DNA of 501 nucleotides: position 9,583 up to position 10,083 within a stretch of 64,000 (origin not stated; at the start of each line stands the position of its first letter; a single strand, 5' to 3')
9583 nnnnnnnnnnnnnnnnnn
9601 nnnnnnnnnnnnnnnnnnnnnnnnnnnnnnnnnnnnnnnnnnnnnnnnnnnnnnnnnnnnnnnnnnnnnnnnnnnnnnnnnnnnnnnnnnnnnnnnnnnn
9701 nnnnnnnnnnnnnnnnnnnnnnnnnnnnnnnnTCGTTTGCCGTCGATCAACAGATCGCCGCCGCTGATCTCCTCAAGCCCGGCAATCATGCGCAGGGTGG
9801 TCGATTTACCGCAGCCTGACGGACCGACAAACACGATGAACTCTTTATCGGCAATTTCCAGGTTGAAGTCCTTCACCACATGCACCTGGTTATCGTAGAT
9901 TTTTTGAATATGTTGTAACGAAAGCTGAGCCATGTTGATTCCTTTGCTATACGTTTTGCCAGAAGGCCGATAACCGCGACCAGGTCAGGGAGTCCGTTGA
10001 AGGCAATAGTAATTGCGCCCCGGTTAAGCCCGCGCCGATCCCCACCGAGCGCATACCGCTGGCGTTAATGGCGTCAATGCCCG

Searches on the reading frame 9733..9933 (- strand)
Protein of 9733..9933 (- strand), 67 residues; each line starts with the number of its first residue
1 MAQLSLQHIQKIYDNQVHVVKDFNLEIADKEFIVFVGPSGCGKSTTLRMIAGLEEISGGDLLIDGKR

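Call 29: list_cluster_members(proteins=[window:9736-9933:-, window:9688-9933:-, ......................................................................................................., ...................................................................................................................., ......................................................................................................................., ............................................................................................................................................, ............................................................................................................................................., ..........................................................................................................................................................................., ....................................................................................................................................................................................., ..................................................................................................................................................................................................])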
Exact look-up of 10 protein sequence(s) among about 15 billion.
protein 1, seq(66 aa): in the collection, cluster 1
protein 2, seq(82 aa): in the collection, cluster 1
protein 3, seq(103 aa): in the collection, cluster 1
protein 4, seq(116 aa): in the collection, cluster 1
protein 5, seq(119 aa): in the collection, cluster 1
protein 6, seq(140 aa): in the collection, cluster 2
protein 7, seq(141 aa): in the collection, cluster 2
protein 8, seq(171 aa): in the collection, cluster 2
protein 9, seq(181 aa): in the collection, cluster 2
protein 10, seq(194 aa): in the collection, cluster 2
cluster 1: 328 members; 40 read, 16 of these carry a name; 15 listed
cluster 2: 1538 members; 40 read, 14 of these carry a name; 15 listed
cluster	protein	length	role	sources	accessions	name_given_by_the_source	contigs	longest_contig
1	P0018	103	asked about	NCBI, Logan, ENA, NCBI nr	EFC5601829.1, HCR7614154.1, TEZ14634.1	ABC transporter [Escherichia coli] | ABC transporter ATP-binding protein [Escherichia coli]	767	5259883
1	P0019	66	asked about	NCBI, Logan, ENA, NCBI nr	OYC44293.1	maltose/maltodextrin transport system ATP-binding protein [Escherichia coli]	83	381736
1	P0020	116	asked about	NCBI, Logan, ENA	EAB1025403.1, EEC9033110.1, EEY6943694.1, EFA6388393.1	ABC transporter ATP-binding protein, partial [Escherichia coli]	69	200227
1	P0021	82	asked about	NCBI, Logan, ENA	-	-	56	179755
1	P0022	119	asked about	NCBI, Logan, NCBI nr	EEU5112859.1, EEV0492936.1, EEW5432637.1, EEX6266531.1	TPA: ABC transporter ATP-binding protein, partial [Shigella flexneri] | ABC transporter ATP-binding protein [Escherichia coli]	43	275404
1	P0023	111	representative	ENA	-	-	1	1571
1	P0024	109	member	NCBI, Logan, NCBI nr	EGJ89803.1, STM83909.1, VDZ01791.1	ABC transporter [Escherichia coli] | hypothetical protein SF274771_1673 [Shigella flexneri 2747-71]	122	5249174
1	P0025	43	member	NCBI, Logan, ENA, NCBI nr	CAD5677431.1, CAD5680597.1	ABC transporter [Escherichia coli]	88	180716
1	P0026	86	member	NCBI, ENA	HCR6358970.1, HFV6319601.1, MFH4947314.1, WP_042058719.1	ATP-binding cassette domain-containing protein, partial [Enterobacter hormaechei]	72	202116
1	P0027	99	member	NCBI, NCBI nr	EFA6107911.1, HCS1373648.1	TPA: ABC transporter ATP-binding protein, partial [Shigella sonnei] | ABC transporter ATP-binding protein [Escherichia coli]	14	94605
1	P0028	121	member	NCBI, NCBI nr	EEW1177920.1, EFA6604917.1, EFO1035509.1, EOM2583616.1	ABC transporter ATP-binding protein, partial [Escherichia coli O157:H7] | ABC transporter ATP-binding protein [Escherichia coli O157:H7]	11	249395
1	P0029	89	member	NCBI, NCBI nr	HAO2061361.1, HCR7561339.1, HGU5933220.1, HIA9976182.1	TPA: ATP-binding cassette domain-containing protein, partial [Escherichia coli] | ATP-binding cassette domain-containing protein [Escherichia coli]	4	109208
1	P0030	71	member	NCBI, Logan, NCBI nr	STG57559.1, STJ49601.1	ABC transporter [Escherichia coli]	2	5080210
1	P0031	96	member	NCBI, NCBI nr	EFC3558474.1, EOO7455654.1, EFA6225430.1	ATP-binding cassette domain-containing protein, partial [Escherichia coli] | ATP-binding cassette domain-containing protein [Escherichia coli]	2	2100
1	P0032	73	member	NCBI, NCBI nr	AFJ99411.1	hypothetical protein ES15_1838 [Cronobacter sakazakii ES15]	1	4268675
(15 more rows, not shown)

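Call 31: list_cluster_members(proteins=[window:9733-9933:-, window:9691-9933:-, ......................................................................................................, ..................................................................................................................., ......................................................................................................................, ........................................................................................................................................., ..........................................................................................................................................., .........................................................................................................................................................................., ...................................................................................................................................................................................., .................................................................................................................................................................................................])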
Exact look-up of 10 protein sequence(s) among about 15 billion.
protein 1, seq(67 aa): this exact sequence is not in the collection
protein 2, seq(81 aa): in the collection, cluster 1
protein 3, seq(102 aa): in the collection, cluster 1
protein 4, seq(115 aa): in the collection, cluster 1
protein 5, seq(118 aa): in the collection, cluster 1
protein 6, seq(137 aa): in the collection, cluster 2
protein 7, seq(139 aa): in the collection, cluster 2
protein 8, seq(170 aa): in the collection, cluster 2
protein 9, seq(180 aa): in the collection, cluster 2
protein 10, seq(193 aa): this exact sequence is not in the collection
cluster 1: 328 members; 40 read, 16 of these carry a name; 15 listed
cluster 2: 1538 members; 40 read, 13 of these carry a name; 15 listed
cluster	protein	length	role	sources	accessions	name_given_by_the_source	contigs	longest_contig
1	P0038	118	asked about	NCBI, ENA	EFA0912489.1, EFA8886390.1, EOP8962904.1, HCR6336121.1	TPA: ABC transporter ATP-binding protein, partial [Shigella sonnei]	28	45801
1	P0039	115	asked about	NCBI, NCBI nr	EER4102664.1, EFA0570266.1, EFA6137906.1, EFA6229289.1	ABC transporter ATP-binding protein, partial [Escherichia coli] | ABC transporter ATP-binding protein [Escherichia coli]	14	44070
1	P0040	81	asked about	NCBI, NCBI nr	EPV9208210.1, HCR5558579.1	TPA: ATP-binding cassette domain-containing protein, partial [Shigella flexneri] | ATP-binding cassette domain-containing protein [Shigella flexneri]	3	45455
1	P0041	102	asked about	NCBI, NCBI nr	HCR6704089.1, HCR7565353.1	TPA: ATP-binding cassette domain-containing protein, partial [Shigella flexneri] | ATP-binding cassette domain-containing protein [Shigella sonnei]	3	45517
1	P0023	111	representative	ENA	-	-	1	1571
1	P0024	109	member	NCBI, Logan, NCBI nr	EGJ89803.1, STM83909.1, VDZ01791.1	ABC transporter [Escherichia coli] | hypothetical protein SF274771_1673 [Shigella flexneri 2747-71]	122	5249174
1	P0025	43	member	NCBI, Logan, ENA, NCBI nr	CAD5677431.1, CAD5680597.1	ABC transporter [Escherichia coli]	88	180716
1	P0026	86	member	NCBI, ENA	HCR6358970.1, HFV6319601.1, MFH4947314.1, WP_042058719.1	ATP-binding cassette domain-containing protein, partial [Enterobacter hormaechei]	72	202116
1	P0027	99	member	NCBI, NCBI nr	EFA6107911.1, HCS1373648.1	TPA: ABC transporter ATP-binding protein, partial [Shigella sonnei] | ABC transporter ATP-binding protein [Escherichia coli]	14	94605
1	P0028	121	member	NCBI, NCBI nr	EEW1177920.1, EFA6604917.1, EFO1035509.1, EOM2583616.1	ABC transporter ATP-binding protein, partial [Escherichia coli O157:H7] | ABC transporter ATP-binding protein [Escherichia coli O157:H7]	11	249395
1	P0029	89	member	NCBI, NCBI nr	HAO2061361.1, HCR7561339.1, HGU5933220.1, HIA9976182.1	TPA: ATP-binding cassette domain-containing protein, partial [Escherichia coli] | ATP-binding cassette domain-containing protein [Escherichia coli]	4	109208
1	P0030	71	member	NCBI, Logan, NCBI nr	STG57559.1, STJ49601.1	ABC transporter [Escherichia coli]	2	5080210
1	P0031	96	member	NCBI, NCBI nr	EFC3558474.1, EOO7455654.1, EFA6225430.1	ATP-binding cassette domain-containing protein, partial [Escherichia coli] | ATP-binding cassette domain-containing protein [Escherichia coli]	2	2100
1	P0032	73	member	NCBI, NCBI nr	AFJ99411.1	hypothetical protein ES15_1838 [Cronobacter sakazakii ES15]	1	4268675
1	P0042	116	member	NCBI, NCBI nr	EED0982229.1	ABC transporter ATP-binding protein, partial [Escherichia coli] | ABC transporter ATP-binding protein [Escherichia coli]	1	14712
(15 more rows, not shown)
